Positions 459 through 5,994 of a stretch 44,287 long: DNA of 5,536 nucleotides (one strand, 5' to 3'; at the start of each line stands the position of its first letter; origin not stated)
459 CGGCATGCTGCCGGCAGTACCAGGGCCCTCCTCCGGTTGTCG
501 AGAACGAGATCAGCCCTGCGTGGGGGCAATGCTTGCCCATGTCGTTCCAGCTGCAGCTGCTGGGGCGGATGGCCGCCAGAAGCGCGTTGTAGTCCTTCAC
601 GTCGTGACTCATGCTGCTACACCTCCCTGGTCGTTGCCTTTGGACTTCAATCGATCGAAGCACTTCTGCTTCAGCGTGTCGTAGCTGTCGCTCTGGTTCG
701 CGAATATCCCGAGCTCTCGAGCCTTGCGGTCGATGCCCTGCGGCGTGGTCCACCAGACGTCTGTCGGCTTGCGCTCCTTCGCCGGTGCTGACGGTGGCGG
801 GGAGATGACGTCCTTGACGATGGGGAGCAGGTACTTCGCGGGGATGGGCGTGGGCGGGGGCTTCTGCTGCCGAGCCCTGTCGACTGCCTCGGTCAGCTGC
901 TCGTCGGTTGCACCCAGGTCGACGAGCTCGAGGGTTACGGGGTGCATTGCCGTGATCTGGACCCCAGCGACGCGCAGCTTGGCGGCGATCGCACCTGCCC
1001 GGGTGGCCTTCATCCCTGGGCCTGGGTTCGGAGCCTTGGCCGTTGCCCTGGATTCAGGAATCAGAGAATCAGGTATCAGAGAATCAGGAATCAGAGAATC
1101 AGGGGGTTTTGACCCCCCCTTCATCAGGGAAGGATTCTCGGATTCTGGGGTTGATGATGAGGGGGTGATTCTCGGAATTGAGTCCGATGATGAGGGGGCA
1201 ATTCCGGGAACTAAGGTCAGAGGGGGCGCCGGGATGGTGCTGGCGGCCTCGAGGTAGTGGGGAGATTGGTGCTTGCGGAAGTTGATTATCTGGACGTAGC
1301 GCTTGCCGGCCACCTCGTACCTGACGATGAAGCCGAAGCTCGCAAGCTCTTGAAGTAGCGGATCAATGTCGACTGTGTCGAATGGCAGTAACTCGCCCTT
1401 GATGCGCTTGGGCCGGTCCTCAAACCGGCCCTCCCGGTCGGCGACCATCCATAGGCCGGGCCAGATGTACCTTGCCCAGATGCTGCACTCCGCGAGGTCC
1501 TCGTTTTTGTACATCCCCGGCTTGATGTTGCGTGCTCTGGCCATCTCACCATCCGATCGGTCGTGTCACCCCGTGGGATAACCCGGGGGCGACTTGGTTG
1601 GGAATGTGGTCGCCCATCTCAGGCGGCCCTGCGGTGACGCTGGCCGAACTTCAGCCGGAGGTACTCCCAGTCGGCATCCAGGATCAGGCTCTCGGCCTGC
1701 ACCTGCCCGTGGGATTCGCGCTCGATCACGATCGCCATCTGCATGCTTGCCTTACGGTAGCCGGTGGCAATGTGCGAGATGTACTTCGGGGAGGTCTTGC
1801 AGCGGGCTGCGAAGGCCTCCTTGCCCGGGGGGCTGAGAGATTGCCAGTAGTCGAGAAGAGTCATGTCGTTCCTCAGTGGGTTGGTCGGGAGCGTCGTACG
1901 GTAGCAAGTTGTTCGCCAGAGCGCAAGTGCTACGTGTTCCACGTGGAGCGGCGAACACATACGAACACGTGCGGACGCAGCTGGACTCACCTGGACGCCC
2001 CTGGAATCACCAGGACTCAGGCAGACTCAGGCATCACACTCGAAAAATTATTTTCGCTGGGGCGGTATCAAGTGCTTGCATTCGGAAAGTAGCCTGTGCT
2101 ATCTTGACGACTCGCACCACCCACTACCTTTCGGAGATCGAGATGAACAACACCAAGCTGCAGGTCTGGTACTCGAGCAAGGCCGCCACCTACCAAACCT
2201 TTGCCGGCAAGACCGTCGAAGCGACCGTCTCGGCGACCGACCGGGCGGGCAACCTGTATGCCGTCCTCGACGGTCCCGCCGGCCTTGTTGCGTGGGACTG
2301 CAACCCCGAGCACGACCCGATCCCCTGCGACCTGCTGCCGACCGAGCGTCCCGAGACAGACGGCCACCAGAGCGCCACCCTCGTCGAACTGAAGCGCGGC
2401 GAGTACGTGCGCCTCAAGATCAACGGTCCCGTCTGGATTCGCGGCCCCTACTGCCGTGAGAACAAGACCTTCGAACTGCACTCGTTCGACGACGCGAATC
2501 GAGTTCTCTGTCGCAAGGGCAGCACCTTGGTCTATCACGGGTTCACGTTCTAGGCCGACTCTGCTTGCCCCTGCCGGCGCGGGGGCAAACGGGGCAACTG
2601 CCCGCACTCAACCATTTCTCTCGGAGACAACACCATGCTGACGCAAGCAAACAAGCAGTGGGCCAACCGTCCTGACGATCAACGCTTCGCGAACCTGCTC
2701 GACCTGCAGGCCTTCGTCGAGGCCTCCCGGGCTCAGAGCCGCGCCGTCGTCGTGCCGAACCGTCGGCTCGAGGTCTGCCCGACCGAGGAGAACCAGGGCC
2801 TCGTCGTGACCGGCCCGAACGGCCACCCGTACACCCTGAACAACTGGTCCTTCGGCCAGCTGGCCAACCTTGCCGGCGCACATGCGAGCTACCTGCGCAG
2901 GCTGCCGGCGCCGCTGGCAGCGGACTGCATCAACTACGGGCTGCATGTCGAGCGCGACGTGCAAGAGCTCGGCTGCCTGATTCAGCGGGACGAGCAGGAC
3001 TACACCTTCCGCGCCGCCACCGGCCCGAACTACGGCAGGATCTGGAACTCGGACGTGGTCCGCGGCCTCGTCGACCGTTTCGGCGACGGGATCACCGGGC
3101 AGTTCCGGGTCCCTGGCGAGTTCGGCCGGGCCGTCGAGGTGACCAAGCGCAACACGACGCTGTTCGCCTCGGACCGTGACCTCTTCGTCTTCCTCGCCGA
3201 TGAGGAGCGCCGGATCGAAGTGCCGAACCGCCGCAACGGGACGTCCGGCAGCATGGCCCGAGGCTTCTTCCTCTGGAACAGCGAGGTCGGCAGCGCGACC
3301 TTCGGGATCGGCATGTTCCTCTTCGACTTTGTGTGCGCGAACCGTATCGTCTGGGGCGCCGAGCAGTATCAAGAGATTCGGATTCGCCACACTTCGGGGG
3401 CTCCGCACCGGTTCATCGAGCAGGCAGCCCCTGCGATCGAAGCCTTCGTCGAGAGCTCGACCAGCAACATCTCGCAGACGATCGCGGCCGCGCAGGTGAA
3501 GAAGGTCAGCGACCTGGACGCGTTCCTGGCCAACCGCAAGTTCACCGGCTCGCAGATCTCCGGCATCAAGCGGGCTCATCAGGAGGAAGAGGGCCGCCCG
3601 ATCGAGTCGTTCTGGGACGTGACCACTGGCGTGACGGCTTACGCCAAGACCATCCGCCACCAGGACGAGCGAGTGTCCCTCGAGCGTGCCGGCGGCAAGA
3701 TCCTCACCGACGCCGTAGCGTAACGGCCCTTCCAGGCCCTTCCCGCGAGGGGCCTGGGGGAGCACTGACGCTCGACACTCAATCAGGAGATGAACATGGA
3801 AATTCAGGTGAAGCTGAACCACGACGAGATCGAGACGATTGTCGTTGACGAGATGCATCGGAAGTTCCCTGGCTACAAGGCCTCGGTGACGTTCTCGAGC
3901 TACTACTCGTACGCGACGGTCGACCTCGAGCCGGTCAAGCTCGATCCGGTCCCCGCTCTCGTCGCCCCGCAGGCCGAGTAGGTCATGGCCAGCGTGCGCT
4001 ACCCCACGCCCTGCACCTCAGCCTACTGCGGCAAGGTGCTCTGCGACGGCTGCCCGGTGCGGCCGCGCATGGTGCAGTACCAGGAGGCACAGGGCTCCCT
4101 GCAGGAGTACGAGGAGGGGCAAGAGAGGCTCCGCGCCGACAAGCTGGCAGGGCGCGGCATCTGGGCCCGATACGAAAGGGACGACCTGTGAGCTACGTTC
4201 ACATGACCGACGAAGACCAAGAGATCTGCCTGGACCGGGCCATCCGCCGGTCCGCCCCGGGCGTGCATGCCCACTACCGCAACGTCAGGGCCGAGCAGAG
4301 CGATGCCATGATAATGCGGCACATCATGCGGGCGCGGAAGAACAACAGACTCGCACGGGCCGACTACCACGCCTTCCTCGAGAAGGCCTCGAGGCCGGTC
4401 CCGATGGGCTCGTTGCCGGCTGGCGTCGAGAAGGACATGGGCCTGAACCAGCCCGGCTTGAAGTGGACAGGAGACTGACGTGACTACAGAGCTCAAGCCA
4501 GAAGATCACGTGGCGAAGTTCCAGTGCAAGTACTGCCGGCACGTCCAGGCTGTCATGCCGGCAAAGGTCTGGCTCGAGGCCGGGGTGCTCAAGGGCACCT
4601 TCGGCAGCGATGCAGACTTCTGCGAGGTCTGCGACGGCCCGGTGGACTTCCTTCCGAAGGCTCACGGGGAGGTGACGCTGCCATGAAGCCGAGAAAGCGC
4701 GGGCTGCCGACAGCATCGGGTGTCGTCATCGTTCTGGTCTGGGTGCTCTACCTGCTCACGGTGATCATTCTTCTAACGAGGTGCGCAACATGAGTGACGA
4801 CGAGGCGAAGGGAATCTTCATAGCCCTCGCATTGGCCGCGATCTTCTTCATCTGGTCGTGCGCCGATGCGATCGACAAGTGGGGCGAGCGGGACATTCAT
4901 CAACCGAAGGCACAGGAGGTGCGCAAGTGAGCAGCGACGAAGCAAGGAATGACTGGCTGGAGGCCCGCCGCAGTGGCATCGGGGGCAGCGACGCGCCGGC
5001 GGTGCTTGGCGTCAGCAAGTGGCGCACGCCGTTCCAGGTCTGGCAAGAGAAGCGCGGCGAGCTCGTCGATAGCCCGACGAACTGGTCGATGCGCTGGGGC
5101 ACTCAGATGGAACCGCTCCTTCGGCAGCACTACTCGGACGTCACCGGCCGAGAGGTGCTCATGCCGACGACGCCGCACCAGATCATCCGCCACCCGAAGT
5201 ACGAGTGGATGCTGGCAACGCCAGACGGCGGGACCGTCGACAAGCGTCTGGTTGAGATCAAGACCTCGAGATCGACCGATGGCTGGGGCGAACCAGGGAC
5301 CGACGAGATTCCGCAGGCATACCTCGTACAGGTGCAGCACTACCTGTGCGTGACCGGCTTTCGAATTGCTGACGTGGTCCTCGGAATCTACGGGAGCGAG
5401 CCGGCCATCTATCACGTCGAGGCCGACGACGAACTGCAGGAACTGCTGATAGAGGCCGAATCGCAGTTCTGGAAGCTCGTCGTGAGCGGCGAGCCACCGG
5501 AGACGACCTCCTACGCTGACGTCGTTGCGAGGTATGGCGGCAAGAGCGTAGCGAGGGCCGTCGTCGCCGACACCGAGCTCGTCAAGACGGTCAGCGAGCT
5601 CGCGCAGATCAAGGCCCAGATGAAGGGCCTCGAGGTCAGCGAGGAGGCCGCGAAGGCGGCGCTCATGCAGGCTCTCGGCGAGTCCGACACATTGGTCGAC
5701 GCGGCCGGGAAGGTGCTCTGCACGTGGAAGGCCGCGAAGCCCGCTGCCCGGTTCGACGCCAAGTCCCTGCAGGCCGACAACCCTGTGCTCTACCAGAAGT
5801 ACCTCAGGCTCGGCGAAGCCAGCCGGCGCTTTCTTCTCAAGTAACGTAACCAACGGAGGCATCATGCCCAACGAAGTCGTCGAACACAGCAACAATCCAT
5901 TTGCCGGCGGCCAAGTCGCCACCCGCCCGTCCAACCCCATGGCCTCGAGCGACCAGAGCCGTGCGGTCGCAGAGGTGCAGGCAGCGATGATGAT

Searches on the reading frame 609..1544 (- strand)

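Call 10: search_protein_families(library=phrogs, proteins=[window:609-1544:-], max_evalue=0.001)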
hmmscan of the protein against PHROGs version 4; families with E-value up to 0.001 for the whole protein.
window:609-1544:- (311 aa): 8 families
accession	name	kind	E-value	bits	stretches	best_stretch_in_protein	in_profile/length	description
phrog_16167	-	DNA, RNA and nucleotide metabolism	3.6e-50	172.5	1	1-174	1-162/315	replication initiation protein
phrog_17247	-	unknown function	1.6e-41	143.5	1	1-107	1-107/295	-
phrog_12556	-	DNA, RNA and nucleotide metabolism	1.1e-37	131.3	1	1-105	1-105/347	replication initiation protein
phrog_1408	-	DNA, RNA and nucleotide metabolism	2.9e-23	83.8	1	1-110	1-114/302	replication initiation protein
phrog_2149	-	DNA, RNA and nucleotide metabolism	2.4e-15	58.1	1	2-112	1-118/289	replication initiation protein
phrog_5810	-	DNA, RNA and nucleotide metabolism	1.1e-13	52.4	1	2-172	2-152/268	replication initiation protein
phrog_8130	-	unknown function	3.7e-06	27.2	1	1-79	11-89/434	-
phrog_270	-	DNA, RNA and nucleotide metabolism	0.00026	21.5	1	16-137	38-151/383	replication initiation protein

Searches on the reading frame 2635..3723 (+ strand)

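Call 10: search_protein_families(library=phrogs, proteins=[window:2635-3723:+], max_evalue=0.001)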
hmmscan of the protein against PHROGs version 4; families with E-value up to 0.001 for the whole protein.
window:2635-3723:+ (362 aa): 2 families
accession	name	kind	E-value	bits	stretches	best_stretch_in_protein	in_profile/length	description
phrog_1362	-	unknown function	3e-47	162.6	1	12-360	3-386/391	-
phrog_12094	-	unknown function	0.00062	20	0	199-271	87-160/281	-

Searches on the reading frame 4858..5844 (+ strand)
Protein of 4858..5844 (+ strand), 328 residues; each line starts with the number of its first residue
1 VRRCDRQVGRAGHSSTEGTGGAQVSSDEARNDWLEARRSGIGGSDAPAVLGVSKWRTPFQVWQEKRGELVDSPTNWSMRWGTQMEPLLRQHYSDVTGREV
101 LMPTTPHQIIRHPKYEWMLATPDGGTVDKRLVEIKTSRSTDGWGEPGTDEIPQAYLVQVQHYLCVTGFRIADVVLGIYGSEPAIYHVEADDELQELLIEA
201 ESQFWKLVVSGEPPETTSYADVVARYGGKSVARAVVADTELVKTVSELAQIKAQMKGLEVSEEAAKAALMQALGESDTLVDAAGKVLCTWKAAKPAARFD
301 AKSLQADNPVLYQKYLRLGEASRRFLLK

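Call 10: search_protein_families(library=phrogs, proteins=[window:4858-5844:+], max_evalue=0.001)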
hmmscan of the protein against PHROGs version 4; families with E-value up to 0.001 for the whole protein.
window:4858-5844:+ (328 aa): 5 families
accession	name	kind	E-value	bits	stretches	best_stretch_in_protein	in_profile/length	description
phrog_434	-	DNA, RNA and nucleotide metabolism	1.2e-82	279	1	27-327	54-361/372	RecE-like recombination exonuclease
phrog_149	-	DNA, RNA and nucleotide metabolism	4.1e-11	43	1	30-265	601-850/1242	exonuclease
phrog_6244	-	unknown function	6.4e-09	37.3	1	240-328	16-106/107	-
phrog_1956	-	unknown function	7.1e-09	36.7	1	241-323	7-87/93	-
phrog_8474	-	unknown function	8.1e-05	23.3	1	32-52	26-46/48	-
